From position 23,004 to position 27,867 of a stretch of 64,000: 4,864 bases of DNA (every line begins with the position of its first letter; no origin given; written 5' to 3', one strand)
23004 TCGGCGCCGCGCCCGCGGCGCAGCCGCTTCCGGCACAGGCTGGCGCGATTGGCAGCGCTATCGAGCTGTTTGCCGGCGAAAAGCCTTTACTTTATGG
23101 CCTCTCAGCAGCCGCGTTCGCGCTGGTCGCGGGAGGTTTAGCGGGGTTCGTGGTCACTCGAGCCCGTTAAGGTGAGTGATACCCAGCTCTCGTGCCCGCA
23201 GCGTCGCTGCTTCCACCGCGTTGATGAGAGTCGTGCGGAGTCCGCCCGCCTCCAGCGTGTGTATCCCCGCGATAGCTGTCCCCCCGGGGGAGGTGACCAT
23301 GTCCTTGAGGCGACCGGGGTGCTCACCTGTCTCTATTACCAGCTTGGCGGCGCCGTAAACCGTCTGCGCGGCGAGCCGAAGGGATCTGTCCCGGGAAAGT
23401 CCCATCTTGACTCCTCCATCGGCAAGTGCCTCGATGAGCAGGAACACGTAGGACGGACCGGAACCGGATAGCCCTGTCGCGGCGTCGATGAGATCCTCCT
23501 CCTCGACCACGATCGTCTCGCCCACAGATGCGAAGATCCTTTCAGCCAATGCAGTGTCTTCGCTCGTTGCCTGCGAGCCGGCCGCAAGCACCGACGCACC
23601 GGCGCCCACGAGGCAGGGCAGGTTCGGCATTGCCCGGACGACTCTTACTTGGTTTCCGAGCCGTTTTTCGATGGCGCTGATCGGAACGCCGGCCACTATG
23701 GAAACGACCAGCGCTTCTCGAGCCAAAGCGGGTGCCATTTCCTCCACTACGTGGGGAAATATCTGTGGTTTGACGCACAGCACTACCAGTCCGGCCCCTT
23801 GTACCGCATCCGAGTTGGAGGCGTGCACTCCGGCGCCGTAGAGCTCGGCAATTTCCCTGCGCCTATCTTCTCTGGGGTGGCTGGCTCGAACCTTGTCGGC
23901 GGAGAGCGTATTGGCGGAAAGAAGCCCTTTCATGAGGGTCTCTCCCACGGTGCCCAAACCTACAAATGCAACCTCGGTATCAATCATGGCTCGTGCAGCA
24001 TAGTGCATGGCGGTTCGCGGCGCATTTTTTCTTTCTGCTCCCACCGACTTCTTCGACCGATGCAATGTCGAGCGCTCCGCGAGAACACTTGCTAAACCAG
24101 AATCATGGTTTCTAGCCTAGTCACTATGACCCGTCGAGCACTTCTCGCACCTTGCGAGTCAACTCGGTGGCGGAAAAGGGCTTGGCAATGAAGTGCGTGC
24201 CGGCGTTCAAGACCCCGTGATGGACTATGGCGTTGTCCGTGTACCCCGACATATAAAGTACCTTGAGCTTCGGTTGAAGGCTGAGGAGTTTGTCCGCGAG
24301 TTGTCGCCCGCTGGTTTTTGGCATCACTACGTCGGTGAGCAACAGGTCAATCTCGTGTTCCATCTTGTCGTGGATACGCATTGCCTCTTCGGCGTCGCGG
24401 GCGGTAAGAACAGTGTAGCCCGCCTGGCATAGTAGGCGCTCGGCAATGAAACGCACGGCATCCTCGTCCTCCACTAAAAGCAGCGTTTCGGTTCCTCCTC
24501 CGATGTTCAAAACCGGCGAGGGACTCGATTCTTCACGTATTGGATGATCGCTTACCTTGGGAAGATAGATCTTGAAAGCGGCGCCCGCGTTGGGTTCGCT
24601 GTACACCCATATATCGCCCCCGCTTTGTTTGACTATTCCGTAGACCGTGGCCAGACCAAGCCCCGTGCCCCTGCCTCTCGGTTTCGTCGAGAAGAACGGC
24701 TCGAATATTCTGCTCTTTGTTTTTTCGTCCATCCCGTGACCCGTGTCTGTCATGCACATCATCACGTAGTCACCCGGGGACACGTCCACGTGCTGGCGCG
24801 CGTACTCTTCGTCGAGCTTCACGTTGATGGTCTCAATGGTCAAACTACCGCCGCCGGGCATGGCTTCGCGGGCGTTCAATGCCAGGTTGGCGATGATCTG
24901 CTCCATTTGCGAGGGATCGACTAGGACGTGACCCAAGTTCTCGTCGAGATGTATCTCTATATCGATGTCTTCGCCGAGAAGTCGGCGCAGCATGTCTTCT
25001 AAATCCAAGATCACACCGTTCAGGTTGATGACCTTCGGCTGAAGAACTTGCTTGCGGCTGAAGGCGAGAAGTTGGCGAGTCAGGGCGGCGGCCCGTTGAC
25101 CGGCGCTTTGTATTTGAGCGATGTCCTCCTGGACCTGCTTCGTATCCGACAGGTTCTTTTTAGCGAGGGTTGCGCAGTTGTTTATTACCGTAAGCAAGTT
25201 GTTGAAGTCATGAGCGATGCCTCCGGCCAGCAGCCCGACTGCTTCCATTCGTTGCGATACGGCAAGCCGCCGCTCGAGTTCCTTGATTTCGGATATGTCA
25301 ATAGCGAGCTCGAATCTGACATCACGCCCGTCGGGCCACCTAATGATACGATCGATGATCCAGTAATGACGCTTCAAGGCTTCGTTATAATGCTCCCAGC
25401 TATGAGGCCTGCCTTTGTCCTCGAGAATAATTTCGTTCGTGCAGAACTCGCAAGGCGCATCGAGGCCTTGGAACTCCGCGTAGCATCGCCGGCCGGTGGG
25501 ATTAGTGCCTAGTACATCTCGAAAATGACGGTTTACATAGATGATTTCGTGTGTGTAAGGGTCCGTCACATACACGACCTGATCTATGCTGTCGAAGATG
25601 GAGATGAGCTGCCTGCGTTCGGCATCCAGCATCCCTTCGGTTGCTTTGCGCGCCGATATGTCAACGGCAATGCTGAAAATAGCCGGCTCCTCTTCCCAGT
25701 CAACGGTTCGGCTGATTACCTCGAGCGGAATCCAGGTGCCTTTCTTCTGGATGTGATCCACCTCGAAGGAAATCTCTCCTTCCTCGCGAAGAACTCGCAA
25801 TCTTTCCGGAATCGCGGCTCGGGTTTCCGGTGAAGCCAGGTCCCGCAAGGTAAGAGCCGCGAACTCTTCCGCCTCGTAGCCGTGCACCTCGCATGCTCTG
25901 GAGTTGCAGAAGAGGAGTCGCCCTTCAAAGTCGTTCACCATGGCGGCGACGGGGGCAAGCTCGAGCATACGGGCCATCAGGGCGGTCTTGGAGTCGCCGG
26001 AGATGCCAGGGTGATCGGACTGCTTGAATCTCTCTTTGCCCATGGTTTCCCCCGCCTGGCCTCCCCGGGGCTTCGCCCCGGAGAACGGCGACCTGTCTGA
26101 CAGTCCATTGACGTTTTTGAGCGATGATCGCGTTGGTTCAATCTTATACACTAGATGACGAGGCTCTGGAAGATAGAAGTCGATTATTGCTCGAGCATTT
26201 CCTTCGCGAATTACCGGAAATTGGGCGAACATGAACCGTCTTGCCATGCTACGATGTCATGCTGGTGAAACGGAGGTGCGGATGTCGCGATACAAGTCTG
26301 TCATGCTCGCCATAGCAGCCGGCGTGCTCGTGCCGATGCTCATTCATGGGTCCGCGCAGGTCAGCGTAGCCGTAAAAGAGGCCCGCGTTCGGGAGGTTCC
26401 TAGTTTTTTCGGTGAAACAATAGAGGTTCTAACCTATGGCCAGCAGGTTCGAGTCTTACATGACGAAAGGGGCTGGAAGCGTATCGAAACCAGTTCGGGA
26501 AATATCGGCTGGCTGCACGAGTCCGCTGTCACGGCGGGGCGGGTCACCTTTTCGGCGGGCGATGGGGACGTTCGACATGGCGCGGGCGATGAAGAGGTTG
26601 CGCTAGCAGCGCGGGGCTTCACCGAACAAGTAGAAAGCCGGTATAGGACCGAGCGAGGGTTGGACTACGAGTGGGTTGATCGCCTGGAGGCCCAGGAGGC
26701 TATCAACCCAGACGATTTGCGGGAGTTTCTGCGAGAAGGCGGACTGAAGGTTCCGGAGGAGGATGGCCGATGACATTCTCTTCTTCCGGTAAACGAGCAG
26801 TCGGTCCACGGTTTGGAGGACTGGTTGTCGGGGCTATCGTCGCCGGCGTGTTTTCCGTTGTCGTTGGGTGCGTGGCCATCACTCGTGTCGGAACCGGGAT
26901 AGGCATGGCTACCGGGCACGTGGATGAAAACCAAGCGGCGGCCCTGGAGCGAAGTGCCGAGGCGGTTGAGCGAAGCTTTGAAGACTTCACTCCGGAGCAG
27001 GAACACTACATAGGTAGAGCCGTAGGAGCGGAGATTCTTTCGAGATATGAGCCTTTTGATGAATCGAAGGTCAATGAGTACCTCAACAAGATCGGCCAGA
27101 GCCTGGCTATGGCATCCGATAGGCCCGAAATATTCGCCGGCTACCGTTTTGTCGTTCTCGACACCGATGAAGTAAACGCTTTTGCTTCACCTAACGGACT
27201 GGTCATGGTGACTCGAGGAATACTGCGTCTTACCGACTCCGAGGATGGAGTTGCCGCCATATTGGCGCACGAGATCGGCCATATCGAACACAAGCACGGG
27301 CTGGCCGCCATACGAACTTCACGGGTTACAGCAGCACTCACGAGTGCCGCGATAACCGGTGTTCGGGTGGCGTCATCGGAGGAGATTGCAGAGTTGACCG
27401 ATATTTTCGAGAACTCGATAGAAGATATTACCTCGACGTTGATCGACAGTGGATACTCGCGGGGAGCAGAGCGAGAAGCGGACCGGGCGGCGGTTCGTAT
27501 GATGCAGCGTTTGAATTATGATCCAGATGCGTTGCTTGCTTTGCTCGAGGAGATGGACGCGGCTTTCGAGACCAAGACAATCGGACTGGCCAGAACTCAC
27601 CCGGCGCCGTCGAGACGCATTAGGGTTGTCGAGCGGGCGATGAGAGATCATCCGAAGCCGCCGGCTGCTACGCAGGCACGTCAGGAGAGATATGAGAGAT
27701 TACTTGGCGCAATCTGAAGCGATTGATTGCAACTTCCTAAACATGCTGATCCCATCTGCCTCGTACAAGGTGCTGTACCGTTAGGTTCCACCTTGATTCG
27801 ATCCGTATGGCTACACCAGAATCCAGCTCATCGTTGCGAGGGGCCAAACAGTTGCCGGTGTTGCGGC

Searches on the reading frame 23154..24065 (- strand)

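Call 74: search_protein_families(library=pfam, proteins=[window:23154-24065:-], max_evalue=0.0001)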
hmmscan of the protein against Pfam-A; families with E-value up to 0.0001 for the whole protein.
window:23154-24065:- (303 aa): 2 families
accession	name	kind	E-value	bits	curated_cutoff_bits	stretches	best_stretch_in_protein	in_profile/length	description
PF14748.11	P5CR_dimer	-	1.1e-40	138.6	25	1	190-294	1-105/105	Pyrroline-5-carboxylate reductase dimerisation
PF03807.23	F420_oxidored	-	9.8e-19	68.2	21.6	1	32-126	2-94/94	NADP oxidoreductase coenzyme F420-dependent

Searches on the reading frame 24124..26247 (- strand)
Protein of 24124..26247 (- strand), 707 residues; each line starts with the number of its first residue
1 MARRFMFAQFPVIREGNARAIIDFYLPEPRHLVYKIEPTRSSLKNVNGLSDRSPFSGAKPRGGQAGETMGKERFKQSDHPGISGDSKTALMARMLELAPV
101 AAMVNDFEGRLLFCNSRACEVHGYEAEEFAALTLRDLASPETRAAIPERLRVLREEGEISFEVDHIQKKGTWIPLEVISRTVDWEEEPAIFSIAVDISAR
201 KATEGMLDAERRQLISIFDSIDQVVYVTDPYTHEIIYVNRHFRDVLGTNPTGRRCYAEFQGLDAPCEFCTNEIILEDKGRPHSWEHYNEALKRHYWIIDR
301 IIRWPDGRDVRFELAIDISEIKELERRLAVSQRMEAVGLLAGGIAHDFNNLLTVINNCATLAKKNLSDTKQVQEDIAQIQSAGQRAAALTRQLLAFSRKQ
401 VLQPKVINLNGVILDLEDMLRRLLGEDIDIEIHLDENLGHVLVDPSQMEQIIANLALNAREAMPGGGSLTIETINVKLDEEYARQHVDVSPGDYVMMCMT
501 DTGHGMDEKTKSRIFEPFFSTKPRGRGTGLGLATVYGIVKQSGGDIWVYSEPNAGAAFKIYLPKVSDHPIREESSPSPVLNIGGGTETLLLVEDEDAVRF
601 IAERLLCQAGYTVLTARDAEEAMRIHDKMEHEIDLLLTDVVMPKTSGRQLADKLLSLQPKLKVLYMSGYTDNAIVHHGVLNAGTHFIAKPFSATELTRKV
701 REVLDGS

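Call 21: search_protein_families(library=pfam, proteins=[window:24124-26247:-], max_evalue=0.001)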
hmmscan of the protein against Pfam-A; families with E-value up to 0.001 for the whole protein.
window:24124-26247:- (707 aa): 8 families
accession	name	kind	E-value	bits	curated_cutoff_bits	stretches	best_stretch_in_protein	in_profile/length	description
PF02518.31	HATPase_c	-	1.2e-20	74.5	26.4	1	444-564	2-109/111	Histidine kinase-, DNA gyrase B-, and HSP90-like ATPase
PF00072.30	Response_reg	-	7e-19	68.5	30.2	1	590-700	2-110/111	Response regulator receiver domain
PF13426.13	PAS_9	-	2e-16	60.5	27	1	99-198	1-102/103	PAS domain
PF13188.13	PAS_8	-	1.2e-13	50.8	21.8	2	91-140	3-52/65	PAS domain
PF00989.32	PAS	-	7.3e-11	42.5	22.6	1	90-188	2-102/113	PAS fold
PF08447.18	PAS_3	-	9.7e-08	32.6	25.6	1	112-189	2-83/89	PAS fold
PF00512.31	HisKA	-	1.3e-07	31.9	26.9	1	339-400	4-64/66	His Kinase A (phospho-acceptor) domain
PF08448.16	PAS_4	-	3.4e-07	30.9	23.1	1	96-201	2-109/110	PAS fold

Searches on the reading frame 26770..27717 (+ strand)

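Call 21: search_protein_families(library=pfam, proteins=[window:26770-27717:+], max_evalue=0.001)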
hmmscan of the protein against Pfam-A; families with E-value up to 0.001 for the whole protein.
window:26770-27717:+ (315 aa): 1 family
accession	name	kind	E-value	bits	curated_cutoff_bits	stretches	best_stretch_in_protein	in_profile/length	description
PF01435.24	Peptidase_M48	-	1.4e-32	113.5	20.3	1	100-288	2-183/186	Peptidase family M48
